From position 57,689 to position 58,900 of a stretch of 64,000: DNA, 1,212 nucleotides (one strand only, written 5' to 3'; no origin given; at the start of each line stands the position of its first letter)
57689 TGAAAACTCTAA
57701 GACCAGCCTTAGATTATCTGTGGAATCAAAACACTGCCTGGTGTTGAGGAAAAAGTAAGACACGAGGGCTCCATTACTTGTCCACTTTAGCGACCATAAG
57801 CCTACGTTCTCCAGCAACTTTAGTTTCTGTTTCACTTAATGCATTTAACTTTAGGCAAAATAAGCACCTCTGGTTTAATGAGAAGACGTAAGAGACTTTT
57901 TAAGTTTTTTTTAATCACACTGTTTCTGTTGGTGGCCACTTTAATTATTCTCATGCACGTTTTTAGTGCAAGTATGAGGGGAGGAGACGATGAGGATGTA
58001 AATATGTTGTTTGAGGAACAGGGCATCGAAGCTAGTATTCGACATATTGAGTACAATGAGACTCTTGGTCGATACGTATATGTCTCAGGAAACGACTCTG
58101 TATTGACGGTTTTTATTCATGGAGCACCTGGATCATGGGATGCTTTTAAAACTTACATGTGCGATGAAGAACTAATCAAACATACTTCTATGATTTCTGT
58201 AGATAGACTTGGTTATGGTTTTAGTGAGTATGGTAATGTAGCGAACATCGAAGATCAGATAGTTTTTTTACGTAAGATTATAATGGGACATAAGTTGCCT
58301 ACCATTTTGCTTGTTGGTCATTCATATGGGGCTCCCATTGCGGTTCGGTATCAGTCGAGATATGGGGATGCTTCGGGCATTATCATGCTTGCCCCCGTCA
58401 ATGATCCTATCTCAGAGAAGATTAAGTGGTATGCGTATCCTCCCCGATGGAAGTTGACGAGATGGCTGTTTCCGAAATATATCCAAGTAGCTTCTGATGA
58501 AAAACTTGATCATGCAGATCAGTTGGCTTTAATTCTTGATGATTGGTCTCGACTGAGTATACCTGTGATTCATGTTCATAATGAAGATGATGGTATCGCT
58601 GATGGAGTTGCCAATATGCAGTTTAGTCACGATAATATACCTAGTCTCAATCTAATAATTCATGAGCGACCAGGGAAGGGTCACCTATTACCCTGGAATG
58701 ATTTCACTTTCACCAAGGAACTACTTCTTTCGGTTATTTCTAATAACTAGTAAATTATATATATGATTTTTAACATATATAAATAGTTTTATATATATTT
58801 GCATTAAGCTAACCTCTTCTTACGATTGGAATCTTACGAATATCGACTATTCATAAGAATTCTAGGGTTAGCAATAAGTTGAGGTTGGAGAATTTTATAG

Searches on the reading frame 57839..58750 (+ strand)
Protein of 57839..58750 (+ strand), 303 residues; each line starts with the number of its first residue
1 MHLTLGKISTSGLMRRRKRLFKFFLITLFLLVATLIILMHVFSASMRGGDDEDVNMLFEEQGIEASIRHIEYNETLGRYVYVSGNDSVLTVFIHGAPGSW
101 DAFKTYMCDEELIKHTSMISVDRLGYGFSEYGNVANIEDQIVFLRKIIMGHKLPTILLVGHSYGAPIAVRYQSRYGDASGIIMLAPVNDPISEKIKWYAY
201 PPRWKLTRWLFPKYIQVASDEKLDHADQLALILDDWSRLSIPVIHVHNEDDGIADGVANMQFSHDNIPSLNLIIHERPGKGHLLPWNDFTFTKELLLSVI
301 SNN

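Call 14: search_protein_families(library=pfam, proteins=[window:57839-58750:+], max_evalue=0.001)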
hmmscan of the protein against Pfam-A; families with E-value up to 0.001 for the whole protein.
window:57839-58750:+ (303 aa): 3 families
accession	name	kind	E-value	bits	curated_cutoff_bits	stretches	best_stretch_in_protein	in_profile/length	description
PF12697.13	Abhydrolase_6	-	2.6e-14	54.8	26.3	1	91-286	2-207/217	Alpha/beta hydrolase family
PF00561.26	Abhydrolase_1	-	1.7e-08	34.8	25.8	1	91-204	4-123/245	alpha/beta hydrolase fold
PF12146.15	Hydrolase_4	-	2.8e-06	27.2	27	1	119-210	35-129/239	Serine aminopeptidase, S33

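Call 81: list_cluster_members(proteins=[window:57839-58747:+, window:53904-55202:-, window:34365-35888:-])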
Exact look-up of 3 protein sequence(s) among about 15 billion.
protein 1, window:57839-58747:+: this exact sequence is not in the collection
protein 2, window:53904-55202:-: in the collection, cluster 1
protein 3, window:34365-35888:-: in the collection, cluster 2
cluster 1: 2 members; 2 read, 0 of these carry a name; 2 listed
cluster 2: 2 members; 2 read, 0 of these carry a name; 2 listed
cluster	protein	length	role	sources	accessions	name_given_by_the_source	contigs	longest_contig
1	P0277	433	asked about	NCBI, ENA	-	-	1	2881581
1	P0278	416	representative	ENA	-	-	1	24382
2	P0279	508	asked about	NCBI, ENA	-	-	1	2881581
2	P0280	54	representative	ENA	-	-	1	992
